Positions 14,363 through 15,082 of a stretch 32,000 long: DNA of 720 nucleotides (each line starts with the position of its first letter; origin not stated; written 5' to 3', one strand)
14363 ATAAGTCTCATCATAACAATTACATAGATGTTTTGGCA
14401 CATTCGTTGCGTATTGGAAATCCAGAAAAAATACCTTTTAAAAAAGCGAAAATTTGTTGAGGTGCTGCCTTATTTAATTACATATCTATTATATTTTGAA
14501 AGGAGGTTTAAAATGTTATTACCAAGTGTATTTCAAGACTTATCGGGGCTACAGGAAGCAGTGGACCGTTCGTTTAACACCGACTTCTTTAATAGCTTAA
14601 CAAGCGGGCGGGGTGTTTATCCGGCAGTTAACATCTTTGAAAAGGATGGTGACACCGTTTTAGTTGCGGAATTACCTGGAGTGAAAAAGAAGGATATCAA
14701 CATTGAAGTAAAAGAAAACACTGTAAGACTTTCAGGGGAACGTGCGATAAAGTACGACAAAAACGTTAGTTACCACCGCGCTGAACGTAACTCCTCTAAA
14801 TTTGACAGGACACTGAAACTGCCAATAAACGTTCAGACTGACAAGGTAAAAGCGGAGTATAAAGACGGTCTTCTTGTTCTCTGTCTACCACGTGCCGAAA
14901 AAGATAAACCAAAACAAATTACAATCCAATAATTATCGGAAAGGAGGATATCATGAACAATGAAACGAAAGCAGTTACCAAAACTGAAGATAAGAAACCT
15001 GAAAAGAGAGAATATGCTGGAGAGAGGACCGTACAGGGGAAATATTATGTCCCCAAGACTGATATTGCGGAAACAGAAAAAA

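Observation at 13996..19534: Sigma-54-driven small-heat-shock / HtrA cluster next to its probable kinase-activator pair: a mixed cytoplasmic and extracytoplasmic proteostasis module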

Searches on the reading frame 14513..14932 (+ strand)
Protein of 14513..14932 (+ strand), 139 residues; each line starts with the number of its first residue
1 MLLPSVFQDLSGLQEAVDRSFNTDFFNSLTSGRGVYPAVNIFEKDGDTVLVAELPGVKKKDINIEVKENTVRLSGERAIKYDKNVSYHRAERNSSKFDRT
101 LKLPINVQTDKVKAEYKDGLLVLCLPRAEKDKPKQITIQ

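Call 3: search_protein_families(library=pfam, proteins=[window:14513-14932:+], max_evalue=0.01)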
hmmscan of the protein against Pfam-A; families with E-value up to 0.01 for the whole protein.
window:14513-14932:+ (139 aa): 2 families
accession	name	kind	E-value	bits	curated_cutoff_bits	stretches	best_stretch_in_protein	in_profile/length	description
PF00011.27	HSP20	-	8.5e-22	77.6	20.8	1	42-139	3-102/102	Hsp20/alpha crystallin family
PF17886.7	ArsA_HSP20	-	0.00037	20.4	22.5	1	45-122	1-60/63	HSP20-like domain found in ArsA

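Call 11: find_related_loci(query=window:14513-14932:+, collection=genome_contigs, flank=10000)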
Query window:14513-14932:+ (139 aa) in genome_contigs; peptide patterns used: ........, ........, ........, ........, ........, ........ (x = any residue, [..] = any of these).
163 stretches matched a pattern; 5 encode a relative of the query (tblastn E <= 1e-3); 5 distinct loci.
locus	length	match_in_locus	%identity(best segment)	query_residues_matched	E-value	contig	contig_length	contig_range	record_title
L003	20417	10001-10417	81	1-139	3e-74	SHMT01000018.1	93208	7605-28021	MAG: Candidatus Scalindua sp. SCAELEC01 264, whole genome shotgun sequence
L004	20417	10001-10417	71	1-139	2e-62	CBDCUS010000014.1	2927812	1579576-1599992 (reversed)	MAG: Candidatus Scalinduaceae bacterium isolate 06c2e644-e4ca-4b95-b966-bf5aaa188cb2 genome assembly, contig: contig_14,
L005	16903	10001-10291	44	37-132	2e-20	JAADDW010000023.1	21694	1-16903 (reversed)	MAG: Campylobacterota bacterium isolate L_MetaBat.114 contig-127_2083, whole genome shotgun sequence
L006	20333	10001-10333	32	28-139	7e-14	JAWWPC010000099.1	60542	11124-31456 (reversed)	MAG: Kribbellaceae bacterium isolate BP_361 scaffold_442241, whole genome shotgun sequence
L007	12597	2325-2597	33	40-127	1e-8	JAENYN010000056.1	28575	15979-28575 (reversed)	MAG: Alkalihalobacillus macyae isolate B5_bin.12 B5_bin12_NODE_412_length_28575_cov_36.131276, whole genome shotgun sequ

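Call 17: search_protein_families(library=pfam, proteins=[L004:7557-9197:-, L004:6527-7588:-, L004:5213-6361:-, L004:10751-11263:+, L004:14212-14781:+, L004:14911-15294:+, L003:11182-11901:+, L003:12405-12854:+, L003:13483-15588:+, L003:9028-9462:+], max_evalue=0.001)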
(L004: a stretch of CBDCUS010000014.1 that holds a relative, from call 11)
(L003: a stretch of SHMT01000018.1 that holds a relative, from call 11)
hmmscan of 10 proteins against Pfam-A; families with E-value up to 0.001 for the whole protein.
L004:7557-9197:- (546 aa): 0 families

L004:6527-7588:- (353 aa): 3 families
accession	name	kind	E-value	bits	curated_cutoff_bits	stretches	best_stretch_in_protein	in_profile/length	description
PF04055.27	Radical_SAM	-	6.2e-17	62.7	29.5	1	122-278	5-157/166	Radical SAM superfamily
PF21016.3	RlmN_N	-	1e-15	57.7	24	1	19-72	4-57/60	Ribosomal RNA large subunit methyltransferase N-terminal domain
PF13353.11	Fer4_12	-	0.00076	20.2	22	0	122-193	13-81/137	4Fe-4S single cluster domain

L004:5213-6361:- (382 aa): 3 families
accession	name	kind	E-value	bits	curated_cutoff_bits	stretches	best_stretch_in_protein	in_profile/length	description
PF02405.21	MlaE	-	1.2e-75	254.2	22.5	1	166-375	2-211/212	Permease MlaE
PF01740.26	STAS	-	1.9e-10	40.9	22.6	1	17-106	6-95/106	STAS domain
PF13466.11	STAS_2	-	4.5e-06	27.2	29.2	1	26-93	3-68/80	STAS domain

L004:10751-11263:+ (170 aa): 0 families

L004:14212-14781:+ (189 aa): 4 families
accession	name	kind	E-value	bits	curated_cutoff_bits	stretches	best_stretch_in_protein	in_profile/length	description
PF17820.7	PDZ_6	-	2.1e-07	31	27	1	131-183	1-52/54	PDZ domain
PF13180.12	PDZ_2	-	3.4e-06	27.7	27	1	107-187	3-71/80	PDZ domain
PF00595.29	PDZ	-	6.9e-05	23.6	23.2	1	107-184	12-81/81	PDZ domain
PF12812.13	PDZ_1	-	0.00019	21.8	28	1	105-170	9-72/78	PDZ-like domain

L004:14911-15294:+ (127 aa): 0 families

L003:11182-11901:+ (239 aa): 5 families
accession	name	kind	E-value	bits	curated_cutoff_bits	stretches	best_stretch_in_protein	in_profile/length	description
PF13620.12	CarboxypepD_reg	-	3.2e-11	43.8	32.3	1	183-236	28-82/82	Carboxypeptidase regulatory-like domain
PF14686.12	fn3_3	-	4.8e-09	36.3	24.4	1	187-230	29-74/75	Polysaccharide lyase family 4, domain II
PF13715.12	CarbopepD_reg_2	-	1.2e-06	28.9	32.2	1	185-237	26-78/88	CarboxypepD_reg-like domain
PF08308.17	PEGA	-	7.9e-05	22.9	20.8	1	196-238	28-70/71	PEGA domain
PF09430.16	EMC7_beta-sandw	-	0.00029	21.5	26.6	1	183-224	17-60/122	ER membrane protein complex subunit 7, beta-sandwich domain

L003:12405-12854:+ (149 aa): 0 families

L003:13483-15588:+ (701 aa): 3 families
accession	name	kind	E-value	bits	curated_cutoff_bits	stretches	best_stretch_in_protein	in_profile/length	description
PF00593.30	TonB_dep_Rec_b-barrel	-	7.8e-34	118.7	27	1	202-664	6-436/436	TonB dependent receptor-like, beta-barrel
PF07715.20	Plug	-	4.6e-14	53.3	23.9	1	58-147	19-107/107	TonB-dependent Receptor Plug Domain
PF14905.12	OMP_b-brl_3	-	9.4e-07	28.7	27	1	481-673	200-382/408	Outer membrane protein beta-barrel family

L003:9028-9462:+ (144 aa): 1 family
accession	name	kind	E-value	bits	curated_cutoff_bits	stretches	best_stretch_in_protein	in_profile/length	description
PF00072.30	Response_reg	-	4e-23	82.1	30.2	1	7-116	1-110/111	Response regulator receiver domain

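Call 38: find_homologous_proteins(query=window:14513-14932:+, max_evalue=1e-20)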
Query window:14513-14932:+ (139 aa): 135 proteins with E <= 1e-20 among 151 candidates; the best 120 are listed.
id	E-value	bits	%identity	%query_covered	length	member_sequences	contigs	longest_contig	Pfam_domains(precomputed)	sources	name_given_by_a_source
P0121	2.9e-84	297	100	100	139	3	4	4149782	PF27746.1,PF00011.28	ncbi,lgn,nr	ncbi:MAG: Hsp20/alpha crystallin family protein [Candidatus Scalindua sp.]|nr:Hsp20/alpha crystallin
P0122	1.5e-69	250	84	100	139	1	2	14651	PF00011.28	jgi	jgi:HSP20 family protein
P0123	8.0e-67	241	81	100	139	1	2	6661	PF00011.28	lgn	-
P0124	1.5e-66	240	81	100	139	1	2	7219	PF27746.1,PF00011.28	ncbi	-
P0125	3.8e-66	239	81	100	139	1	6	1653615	PF00011.28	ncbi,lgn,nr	ncbi:MAG: Hsp20/alpha crystallin family protein [Candidatus Scalindua sp. AMX11]|nr:MAG: Hsp20/alpha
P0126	1.0e-65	237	79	100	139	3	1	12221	PF27746.1,PF00011.28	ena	-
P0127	1.9e-65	237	79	100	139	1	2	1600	PF27746.1,PF00011.28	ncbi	-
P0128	2.7e-65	236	80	100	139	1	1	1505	PF00011.28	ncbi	-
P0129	3.7e-65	236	80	100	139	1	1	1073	PF00011.28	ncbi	-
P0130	3.7e-65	236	80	100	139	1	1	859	PF00011.28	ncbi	-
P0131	6.2e-62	225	76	100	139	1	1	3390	PF00011.28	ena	-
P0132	6.3e-62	225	76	100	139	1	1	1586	PF00011.28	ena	-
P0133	1.7e-61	224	76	100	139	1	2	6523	PF00011.28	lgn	-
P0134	4.5e-61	222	75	100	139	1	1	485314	PF00011.28,PF17886.8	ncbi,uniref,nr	ncbi:small heat shock protein [Candidatus Scalindua japonica]|uniref:Small heat shock protein n=1 Ta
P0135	6.3e-61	222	76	100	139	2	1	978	PF00011.28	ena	-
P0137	2.3e-60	220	73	100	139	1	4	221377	PF00011.28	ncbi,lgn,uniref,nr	ncbi:MAG: Hsp20/alpha crystallin family protein [Candidatus Scalindua rubra]|uniref:SHSP domain-cont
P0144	6.4e-59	216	73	100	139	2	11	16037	PF00011.28,PF17886.8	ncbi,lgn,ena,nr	ncbi:MAG: Hsp20/alpha crystallin family protein [Candidatus Brocadiales bacterium]|nr:Hsp20/alpha cr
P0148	2.1e-58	214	73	100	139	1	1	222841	PF00011.28,PF17886.8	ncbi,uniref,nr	ncbi:small heat shock molecular chaperone [Candidatus Scalindua japonica]|uniref:Small heat shock mo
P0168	2.7e-52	194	68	100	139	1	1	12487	PF00011.28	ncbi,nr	ncbi:MAG: Hsp20/alpha crystallin family protein [Candidatus Kuenenia sp.]|nr:Hsp20/alpha crystallin 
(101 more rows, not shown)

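Call 39: find_encoding_contigs(protein=P0137, flank=10000, max_places=1)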
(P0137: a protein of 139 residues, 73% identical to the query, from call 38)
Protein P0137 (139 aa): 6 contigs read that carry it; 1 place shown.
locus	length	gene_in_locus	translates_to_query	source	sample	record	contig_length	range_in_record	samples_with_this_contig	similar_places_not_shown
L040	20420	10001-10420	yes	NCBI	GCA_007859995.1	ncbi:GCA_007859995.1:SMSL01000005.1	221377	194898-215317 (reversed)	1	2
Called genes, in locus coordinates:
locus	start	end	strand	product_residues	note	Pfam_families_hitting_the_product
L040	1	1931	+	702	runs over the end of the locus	PF08447:PAS_3 (faint), PF13188:PAS_8 (faint), PF08448:PAS_4 (faint), PF13426:PAS_9 (weak), PF00989:PAS (weak), PF13426:PAS_9 (weak), PF00512:HisKA, PF02518:HATPase_c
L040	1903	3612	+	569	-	PF00072:Response_reg, PF00004:AAA (faint), PF13426:PAS_9 (weak), PF00158:Sigma54_activat, PF14532:Sigma54_activ_2, PF07728:AAA_5 (weak), PF25601:AAA_lid_14, PF02954:HTH_8, +3 more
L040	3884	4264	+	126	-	PF00072:Response_reg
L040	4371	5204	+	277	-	-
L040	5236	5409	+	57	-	-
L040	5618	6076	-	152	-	PF00582:Usp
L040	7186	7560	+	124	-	PF01880:Desulfoferrodox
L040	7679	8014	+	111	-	PF13442:Cytochrome_CBB3, PF00034:Cytochrom_C (weak)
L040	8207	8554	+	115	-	PF00034:Cytochrom_C, PF13442:Cytochrome_CBB3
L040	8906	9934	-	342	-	PF00158:Sigma54_activat, PF14532:Sigma54_activ_2 (weak), PF25601:AAA_lid_14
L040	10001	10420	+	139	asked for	PF00011:HSP20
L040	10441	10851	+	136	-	PF00011:HSP20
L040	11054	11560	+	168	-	PF00011:HSP20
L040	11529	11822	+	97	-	-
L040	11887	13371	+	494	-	PF00089:Trypsin, PF13365:Trypsin_2, PF00595:PDZ, PF13180:PDZ_2, PF17820:PDZ_6, PF00595:PDZ (weak), PF13180:PDZ_2 (weak), PF17820:PDZ_6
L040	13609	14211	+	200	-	PF00011:HSP20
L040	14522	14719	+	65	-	-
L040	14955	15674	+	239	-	PF00005:ABC_tran, PF13304:AAA_21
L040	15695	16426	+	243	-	PF12679:ABC2_membrane_2 (weak), PF12730:ABC2_membrane_4 (weak)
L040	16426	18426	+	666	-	PF23357:DUF7088, PF09822:ABC_transp_aux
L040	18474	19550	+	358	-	PF14238:DUF4340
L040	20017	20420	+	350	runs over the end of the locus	-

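Call 40: find_encoding_contigs(protein=P0148, flank=10000, max_places=1)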
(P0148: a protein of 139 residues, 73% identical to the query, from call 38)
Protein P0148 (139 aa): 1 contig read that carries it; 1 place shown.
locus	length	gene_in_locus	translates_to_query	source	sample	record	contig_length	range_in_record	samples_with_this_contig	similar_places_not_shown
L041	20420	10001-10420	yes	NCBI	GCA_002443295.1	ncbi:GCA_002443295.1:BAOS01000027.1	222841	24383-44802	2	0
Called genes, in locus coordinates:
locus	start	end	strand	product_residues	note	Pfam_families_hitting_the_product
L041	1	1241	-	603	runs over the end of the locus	PF02384:N6_Mtase, PF07669:Eco57I, PF01420:Methylase_S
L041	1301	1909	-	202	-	PF02384:N6_Mtase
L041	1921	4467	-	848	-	PF13588:HSDR_N_2 (weak), PF00270:DEAD, PF04851:ResIII, PF18766:SWI2_SNF2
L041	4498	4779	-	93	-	-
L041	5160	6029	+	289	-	-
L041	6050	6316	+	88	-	PF12728:HTH_17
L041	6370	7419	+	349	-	PF24624:Int_N, PF13102:Phage_int_SAM_5, PF14659:Phage_int_SAM_3 (weak), PF00589:Phage_integrase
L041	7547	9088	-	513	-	PF00989:PAS, PF08448:PAS_4, PF13426:PAS_9, PF00158:Sigma54_activat, PF14532:Sigma54_activ_2, PF07728:AAA_5 (weak), PF18024:HTH_50 (faint), PF25601:AAA_lid_14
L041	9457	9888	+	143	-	PF00011:HSP20, PF17886:ArsA_HSP20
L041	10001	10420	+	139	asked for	PF00011:HSP20, PF17886:ArsA_HSP20 (faint)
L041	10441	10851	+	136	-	PF00011:HSP20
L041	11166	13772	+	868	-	PF07517:SecA_DEAD, PF00270:DEAD (weak), PF01043:SecA_PP_bind, PF21090:P-loop_SecA, PF07516:SecA_SW, PF02810:SEC-C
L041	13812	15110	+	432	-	PF04413:Glycos_transf_N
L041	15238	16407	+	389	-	PF00438:S-AdoMet_synt_N, PF02772:S-AdoMet_synt_M, PF02773:S-AdoMet_synt_C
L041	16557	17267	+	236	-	-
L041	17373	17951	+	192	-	-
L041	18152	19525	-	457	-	PF05221:AdoHcyase, PF00670:AdoHcyase_NAD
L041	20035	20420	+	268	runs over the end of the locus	-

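Call 41: find_encoding_contigs(protein=P0168, flank=10000, max_places=1)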
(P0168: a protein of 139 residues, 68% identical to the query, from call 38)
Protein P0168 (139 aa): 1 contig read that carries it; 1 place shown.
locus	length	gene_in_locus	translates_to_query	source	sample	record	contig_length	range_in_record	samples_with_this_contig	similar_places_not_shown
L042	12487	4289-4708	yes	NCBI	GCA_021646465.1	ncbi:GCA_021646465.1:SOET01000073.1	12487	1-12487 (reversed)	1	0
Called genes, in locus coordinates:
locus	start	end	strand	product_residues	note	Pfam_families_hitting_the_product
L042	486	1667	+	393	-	PF13487:HD_5, PF01966:HD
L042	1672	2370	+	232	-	PF00149:Metallophos, PF12850:Metallophos_2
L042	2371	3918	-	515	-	PF00989:PAS, PF08448:PAS_4, PF13426:PAS_9 (weak), PF00158:Sigma54_activat, PF14532:Sigma54_activ_2, PF07728:AAA_5 (weak), PF25601:AAA_lid_14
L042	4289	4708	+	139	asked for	PF00011:HSP20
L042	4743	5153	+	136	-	PF00011:HSP20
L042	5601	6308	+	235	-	PF01025:GrpE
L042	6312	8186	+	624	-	PF00012:HSP70, PF06723:MreB_Mbl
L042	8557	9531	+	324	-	PF03186:CobD_Cbib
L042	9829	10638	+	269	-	PF02361:CbiQ (weak)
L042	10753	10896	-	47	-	-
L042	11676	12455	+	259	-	PF25778:DUF7948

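Call 42: find_encoding_contigs(protein=P0144, flank=10000, max_places=2)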
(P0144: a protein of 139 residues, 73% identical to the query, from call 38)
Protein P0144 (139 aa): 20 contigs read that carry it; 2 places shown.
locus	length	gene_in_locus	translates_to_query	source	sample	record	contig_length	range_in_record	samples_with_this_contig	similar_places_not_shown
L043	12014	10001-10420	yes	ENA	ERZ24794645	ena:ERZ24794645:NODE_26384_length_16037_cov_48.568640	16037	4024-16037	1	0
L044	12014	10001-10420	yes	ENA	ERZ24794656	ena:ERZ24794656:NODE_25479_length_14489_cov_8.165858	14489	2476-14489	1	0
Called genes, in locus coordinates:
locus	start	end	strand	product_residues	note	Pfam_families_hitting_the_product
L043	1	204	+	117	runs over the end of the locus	-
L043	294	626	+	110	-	PF13442:Cytochrome_CBB3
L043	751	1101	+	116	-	PF00034:Cytochrom_C, PF13442:Cytochrome_CBB3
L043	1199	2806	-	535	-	-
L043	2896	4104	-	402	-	PF01969:Ni_insertion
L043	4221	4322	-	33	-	-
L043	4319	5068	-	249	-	PF00731:AIRC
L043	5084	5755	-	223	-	-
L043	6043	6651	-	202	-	PF05163:DinB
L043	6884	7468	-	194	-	PF00440:TetR_N, PF16925:TetR_C_13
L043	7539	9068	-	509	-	PF00989:PAS (weak), PF08448:PAS_4, PF13426:PAS_9, PF00158:Sigma54_activat, PF14532:Sigma54_activ_2, PF07728:AAA_5, PF25601:AAA_lid_14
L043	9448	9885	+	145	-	PF00011:HSP20, PF17886:ArsA_HSP20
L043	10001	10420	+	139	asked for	PF00011:HSP20, PF17886:ArsA_HSP20 (faint)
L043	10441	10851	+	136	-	PF00011:HSP20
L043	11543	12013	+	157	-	?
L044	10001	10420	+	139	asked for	PF00011:HSP20, PF17886:ArsA_HSP20 (faint)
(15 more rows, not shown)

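Call 45: search_protein_families(library=pfam, proteins=[L041:7547-9088:-, L042:2371-3918:-, L043:7539-9068:-, L040:8906-9934:-, L004:7557-9197:-], max_evalue=0.01)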
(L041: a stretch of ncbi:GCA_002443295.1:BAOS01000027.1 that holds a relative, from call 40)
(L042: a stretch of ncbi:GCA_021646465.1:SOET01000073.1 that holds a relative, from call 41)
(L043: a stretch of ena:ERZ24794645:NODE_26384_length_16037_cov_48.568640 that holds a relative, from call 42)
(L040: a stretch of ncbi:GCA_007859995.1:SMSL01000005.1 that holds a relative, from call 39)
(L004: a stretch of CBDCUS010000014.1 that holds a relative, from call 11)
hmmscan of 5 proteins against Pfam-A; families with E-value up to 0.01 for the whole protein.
L041:7547-9088:- (513 aa): 18 families
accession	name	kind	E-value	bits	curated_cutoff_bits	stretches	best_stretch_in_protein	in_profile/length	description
PF00158.32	Sigma54_activat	-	1.5e-72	243.2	20.2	1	191-357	1-167/168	Sigma-54 interaction domain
PF25601.1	AAA_lid_14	-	8.4e-25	86.9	27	1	363-440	1-78/87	AAA+ ATPase lid domain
PF14532.12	Sigma54_activ_2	-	2.2e-21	77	25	1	192-362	1-138/138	Sigma-54 interaction domain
PF08448.16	PAS_4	-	4e-12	46.8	23.1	1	41-148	4-109/110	PAS fold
PF00989.32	PAS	-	5.7e-09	36.4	22.6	1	36-144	5-113/113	PAS fold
PF13426.13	PAS_9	-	2.7e-08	34.4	27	1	46-146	4-103/103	PAS domain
PF07728.20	AAA_5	-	3.5e-07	30.7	22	1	215-333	2-123/139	AAA domain (dynein-related subfamily)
PF18024.7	HTH_50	-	1e-05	25.6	27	1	458-505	3-49/50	Helix-turn-helix domain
PF02954.25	HTH_8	-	3.1e-05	24.1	22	1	463-503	2-42/42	Bacterial regulatory protein, Fis family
PF07724.20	AAA_2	-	3.9e-05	24.2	27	1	213-385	4-164/166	AAA domain (Cdc48 subfamily)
PF00004.35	AAA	-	4.5e-05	24.3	21.2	1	215-336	1-111/131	ATPase family associated with various cellular activities (AAA)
PF01078.27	Mg_chelatase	-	0.00019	21.3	20.3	1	215-332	25-157/207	Magnesium chelatase, subunit ChlI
PF13191.12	AAA_16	-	0.0012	19.9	32.6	1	191-267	2-85/167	AAA ATPase domain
PF20720.3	nSTAND3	-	0.0014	18.8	27.2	1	197-247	2-52/155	Novel STAND NTPase 3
PF00493.29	MCM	-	0.0016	18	23.3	1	209-333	54-173/224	MCM P-loop domain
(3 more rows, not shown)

L042:2371-3918:- (515 aa): 21 families
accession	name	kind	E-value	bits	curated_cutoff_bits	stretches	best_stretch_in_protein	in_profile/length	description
PF00158.32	Sigma54_activat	-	6.5e-73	244.4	20.2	1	191-357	1-167/168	Sigma-54 interaction domain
PF25601.1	AAA_lid_14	-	1.2e-25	89.5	27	1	363-432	1-70/87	AAA+ ATPase lid domain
PF14532.12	Sigma54_activ_2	-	2.2e-18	67.3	25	1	192-362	1-138/138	Sigma-54 interaction domain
PF00989.32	PAS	-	2.5e-10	40.8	22.6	1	36-139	5-108/113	PAS fold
PF08448.16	PAS_4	-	9.4e-09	35.9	23.1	1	41-147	4-108/110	PAS fold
PF13426.13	PAS_9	-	2.2e-07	31.5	27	1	46-145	4-102/103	PAS domain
PF07728.20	AAA_5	-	1.4e-06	28.8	22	1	215-333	2-123/139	AAA domain (dynein-related subfamily)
PF02954.25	HTH_8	-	2.9e-05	24.1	22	1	465-504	3-42/42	Bacterial regulatory protein, Fis family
PF00004.35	AAA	-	5.6e-05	24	21.2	1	215-339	1-114/131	ATPase family associated with various cellular activities (AAA)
PF20720.3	nSTAND3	-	0.0002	21.6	27.2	1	196-247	1-52/155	Novel STAND NTPase 3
PF01078.27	Mg_chelatase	-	0.00028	20.8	20.3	0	270-332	93-157/207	Magnesium chelatase, subunit ChlI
PF07724.20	AAA_2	-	0.00048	20.6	27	1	213-385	4-164/166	AAA domain (Cdc48 subfamily)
PF13245.12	AAA_19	-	0.0015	19.1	25.1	0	211-318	10-126/134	AAA domain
PF13191.12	AAA_16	-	0.0017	19.4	32.6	1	191-265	2-83/167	AAA ATPase domain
PF00493.29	MCM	-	0.002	17.7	23.3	1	209-333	54-173/224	MCM P-loop domain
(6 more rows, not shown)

L043:7539-9068:- (509 aa): 19 families
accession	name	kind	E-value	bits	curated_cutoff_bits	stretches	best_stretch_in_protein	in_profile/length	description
PF00158.32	Sigma54_activat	-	3.8e-73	245.1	20.2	1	189-355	1-167/168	Sigma-54 interaction domain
PF25601.1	AAA_lid_14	-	3e-24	85.1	27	1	361-433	1-73/87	AAA+ ATPase lid domain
PF14532.12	Sigma54_activ_2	-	9.4e-19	68.5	25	1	190-360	1-138/138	Sigma-54 interaction domain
PF08448.16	PAS_4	-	4e-10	40.3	23.1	1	43-146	8-109/110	PAS fold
PF13426.13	PAS_9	-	1.3e-08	35.4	27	1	43-144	4-103/103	PAS domain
PF07728.20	AAA_5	-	7.3e-08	33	22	1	213-331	2-123/139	AAA domain (dynein-related subfamily)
PF00989.32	PAS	-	3.3e-07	30.7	22.6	1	34-142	5-113/113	PAS fold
PF18024.7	HTH_50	-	2.7e-05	24.2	27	1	456-504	3-50/50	Helix-turn-helix domain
PF00004.35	AAA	-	3.8e-05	24.6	21.2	1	213-336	1-113/131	ATPase family associated with various cellular activities (AAA)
PF02954.25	HTH_8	-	4.4e-05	23.6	22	1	461-501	2-42/42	Bacterial regulatory protein, Fis family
PF01078.27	Mg_chelatase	-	0.00011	22.1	20.3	1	213-330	25-157/207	Magnesium chelatase, subunit ChlI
PF20720.3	nSTAND3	-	0.00021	21.5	27.2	1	195-245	2-52/155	Novel STAND NTPase 3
PF07724.20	AAA_2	-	0.00022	21.8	27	1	211-383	4-164/166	AAA domain (Cdc48 subfamily)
PF13245.12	AAA_19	-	0.0012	19.4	25.1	0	209-317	10-127/134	AAA domain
PF07726.17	AAA_3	-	0.0029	17.9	27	1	213-330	2-111/131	ATPase family associated with various cellular activities (AAA)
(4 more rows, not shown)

L040:8906-9934:- (342 aa): 12 families
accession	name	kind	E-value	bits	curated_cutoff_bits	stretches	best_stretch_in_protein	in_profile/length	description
PF25601.1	AAA_lid_14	-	4.7e-23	81.3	27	1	192-266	1-75/87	AAA+ ATPase lid domain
PF00158.32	Sigma54_activat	-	3.2e-13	50.2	20.2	1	127-183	1-58/168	Sigma-54 interaction domain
PF14532.12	Sigma54_activ_2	-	3.3e-08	34.3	25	1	128-210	1-82/138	Sigma-54 interaction domain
PF02954.25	HTH_8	-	3.6e-05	23.8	22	1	292-332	2-42/42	Bacterial regulatory protein, Fis family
PF20720.3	nSTAND3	-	3.9e-05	23.8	27.2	1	132-176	1-45/155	Novel STAND NTPase 3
PF18024.7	HTH_50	-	7.2e-05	22.8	27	1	288-334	4-49/50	Helix-turn-helix domain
PF13426.13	PAS_9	-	0.0009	19.9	27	1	3-82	26-103/103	PAS domain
PF08448.16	PAS_4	-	0.00092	19.9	23.1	1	6-84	33-109/110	PAS fold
PF08447.18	PAS_3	-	0.0032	18.2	25.6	1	7-75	18-87/89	PAS fold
PF13191.12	AAA_16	-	0.0041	18.1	32.6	1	127-175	2-51/167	AAA ATPase domain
PF13401.12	AAA_22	-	0.0058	17.4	27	0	147-207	4-60/130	AAA domain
PF12775.13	AAA_7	-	0.0079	16.2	25.8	0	135-182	20-66/181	P-loop containing dynein motor region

L004:7557-9197:- (546 aa): 0 families
